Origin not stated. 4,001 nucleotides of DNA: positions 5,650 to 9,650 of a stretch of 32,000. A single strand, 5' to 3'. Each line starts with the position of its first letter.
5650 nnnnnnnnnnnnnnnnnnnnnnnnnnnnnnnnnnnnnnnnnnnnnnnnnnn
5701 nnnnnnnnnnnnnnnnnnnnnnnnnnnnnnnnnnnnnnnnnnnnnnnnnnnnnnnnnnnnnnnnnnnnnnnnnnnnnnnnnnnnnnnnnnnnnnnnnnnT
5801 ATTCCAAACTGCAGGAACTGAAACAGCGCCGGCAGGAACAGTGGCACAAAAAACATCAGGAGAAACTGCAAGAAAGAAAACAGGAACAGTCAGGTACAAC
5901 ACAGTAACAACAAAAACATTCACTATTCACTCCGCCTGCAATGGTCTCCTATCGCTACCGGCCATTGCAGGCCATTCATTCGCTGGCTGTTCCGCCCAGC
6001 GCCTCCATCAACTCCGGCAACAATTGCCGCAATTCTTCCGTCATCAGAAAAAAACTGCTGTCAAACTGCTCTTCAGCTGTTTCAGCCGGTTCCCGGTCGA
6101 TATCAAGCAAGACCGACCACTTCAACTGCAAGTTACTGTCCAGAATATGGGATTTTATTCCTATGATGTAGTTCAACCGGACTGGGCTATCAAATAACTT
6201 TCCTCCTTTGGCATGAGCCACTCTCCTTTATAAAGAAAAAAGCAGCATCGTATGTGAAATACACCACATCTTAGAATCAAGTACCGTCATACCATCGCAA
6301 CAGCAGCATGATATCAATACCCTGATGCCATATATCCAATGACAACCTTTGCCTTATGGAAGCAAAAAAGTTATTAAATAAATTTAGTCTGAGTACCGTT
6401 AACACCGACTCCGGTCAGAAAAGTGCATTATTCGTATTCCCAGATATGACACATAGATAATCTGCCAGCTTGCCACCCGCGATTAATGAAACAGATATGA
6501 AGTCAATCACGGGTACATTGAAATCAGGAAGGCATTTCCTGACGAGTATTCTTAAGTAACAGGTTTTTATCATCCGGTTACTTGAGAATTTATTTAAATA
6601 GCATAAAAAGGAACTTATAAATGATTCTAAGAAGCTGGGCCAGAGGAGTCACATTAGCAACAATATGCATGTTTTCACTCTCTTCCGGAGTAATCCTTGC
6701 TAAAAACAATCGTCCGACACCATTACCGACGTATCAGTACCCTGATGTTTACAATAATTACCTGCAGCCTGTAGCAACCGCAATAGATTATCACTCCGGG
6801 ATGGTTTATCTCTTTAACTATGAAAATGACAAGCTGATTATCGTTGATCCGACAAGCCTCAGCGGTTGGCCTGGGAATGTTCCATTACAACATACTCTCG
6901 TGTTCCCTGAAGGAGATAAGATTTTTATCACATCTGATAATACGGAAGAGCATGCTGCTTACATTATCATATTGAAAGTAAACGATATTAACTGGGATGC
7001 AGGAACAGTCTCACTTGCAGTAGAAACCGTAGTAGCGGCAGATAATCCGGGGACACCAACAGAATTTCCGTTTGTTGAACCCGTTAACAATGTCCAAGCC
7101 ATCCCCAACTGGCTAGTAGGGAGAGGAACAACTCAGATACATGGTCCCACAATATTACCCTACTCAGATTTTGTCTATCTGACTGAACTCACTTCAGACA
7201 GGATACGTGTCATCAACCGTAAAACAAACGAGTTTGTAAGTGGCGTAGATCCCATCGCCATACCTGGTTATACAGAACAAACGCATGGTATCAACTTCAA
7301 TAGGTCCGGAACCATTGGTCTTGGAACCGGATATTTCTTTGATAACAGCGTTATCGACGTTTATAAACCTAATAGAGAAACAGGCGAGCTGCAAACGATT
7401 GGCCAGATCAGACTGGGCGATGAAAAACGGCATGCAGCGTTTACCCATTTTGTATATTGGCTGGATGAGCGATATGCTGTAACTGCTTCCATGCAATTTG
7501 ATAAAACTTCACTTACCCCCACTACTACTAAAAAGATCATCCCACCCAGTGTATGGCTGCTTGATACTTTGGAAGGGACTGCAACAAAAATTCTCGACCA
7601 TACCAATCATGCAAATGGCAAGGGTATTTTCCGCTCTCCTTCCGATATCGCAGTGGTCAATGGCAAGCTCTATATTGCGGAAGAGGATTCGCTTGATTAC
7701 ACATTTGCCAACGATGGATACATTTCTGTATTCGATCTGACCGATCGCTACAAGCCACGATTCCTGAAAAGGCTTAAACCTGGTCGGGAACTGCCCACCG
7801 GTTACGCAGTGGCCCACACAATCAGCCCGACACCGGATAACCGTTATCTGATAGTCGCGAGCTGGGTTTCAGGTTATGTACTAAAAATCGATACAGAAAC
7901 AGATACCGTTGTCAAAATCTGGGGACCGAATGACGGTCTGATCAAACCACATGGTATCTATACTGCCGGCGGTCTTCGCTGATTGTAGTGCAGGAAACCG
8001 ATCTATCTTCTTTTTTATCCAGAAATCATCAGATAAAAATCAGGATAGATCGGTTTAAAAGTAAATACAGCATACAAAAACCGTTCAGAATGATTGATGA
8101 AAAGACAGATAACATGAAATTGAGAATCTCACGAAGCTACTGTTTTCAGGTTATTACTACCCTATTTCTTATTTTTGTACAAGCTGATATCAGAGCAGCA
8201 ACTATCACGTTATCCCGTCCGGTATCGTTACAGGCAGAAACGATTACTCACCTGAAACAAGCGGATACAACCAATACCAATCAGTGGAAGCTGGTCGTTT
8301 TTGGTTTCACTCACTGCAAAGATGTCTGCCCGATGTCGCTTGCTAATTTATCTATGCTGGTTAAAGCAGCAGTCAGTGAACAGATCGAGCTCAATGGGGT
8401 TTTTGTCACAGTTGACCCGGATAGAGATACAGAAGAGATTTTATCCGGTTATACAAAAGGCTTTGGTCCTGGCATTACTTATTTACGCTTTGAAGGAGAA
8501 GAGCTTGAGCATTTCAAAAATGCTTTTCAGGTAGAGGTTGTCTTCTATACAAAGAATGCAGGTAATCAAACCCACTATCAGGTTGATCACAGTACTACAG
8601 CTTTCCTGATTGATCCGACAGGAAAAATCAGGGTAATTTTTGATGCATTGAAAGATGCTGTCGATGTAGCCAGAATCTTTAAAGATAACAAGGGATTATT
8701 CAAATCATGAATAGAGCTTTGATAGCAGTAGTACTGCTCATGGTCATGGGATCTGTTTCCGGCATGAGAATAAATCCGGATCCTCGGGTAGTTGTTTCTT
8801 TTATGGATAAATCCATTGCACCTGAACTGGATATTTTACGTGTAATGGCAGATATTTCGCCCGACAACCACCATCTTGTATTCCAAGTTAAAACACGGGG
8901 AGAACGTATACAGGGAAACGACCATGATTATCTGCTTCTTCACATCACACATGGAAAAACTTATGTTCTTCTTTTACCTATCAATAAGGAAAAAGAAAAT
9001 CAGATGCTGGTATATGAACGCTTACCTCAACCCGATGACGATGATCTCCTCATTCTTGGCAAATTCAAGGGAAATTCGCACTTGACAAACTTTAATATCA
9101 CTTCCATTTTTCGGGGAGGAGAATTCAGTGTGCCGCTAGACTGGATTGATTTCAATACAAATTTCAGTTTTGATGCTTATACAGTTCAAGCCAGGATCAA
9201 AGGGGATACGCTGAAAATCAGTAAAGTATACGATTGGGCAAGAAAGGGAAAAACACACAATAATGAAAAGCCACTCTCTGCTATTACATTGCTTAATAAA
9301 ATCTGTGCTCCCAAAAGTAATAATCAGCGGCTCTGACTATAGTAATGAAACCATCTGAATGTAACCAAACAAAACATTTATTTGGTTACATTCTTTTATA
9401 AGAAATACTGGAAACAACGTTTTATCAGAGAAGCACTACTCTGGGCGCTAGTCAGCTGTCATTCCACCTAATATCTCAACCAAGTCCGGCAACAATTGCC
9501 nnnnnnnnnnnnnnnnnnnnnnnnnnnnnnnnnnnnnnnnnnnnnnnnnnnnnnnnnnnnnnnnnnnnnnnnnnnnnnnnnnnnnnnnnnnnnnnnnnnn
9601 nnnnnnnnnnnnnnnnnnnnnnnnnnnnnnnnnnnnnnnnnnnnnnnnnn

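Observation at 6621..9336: Secreted His-rich beta-propeller, SCO1/SenC and an unknown secreted protein: candidate novel periplasmic copper enzyme module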

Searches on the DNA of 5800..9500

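Call 93: search_rna_families(source=window, start=5800, end=9500, threshold=evalue, max_evalue=1)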
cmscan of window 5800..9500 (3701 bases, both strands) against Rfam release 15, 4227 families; matches with E-value up to 1: 1.
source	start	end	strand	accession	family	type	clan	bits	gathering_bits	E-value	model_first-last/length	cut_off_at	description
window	6655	6756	-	RF02511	PYLIS_4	Cis-reg;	-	24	50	0.96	1-100/100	no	Pyrrolysine insertion sequence TetR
